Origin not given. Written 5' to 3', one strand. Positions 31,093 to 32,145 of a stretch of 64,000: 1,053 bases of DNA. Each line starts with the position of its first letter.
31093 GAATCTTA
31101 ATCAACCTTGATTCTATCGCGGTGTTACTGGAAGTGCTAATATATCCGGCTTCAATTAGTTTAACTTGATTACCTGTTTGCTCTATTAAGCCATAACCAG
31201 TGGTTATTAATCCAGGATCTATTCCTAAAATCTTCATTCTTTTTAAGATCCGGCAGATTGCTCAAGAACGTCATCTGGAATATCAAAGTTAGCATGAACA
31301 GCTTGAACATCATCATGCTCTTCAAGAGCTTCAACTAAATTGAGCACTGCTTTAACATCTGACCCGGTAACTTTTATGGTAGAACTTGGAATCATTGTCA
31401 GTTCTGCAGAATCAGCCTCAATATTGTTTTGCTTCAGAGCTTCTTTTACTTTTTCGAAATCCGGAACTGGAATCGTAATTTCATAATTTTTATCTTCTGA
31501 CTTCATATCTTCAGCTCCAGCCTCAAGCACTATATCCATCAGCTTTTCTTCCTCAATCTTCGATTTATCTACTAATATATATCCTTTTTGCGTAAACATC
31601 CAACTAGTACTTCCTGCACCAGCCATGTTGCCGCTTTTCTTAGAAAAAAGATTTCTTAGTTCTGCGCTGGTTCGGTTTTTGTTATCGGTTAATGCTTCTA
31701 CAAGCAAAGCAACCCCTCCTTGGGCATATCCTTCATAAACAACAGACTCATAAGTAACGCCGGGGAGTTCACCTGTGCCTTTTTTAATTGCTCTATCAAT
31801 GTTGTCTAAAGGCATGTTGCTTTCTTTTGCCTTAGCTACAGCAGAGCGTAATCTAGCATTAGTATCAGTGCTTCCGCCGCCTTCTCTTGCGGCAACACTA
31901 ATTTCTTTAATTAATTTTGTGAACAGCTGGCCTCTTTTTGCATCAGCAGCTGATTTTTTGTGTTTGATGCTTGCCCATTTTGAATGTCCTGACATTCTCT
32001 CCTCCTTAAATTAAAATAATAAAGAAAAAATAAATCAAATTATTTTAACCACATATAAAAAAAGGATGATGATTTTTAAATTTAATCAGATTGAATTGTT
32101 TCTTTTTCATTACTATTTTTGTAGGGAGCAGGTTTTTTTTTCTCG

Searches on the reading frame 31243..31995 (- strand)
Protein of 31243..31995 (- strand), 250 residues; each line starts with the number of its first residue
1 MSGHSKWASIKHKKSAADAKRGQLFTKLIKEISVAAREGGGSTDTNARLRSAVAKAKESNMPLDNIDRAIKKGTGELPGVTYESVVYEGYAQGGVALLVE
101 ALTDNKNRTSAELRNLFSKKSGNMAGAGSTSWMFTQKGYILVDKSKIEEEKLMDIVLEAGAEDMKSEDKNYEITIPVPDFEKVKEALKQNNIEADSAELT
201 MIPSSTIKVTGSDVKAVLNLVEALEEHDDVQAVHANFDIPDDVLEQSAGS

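Call 4: search_protein_families(library=pfam, proteins=[window:31243-31995:-], max_evalue=0.01)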
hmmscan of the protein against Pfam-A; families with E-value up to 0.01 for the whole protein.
window:31243-31995:- (250 aa): 2 families
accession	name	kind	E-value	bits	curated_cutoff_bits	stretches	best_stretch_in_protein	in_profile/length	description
PF01709.26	Transcrip_reg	-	2.4e-56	190.3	27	1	82-237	1-160/160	TACO1/YebC second and third domain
PF20772.2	TACO1_YebC_N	-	5.6e-32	110.5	36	1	5-76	1-73/73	TACO1/YebC protein N-terminal domain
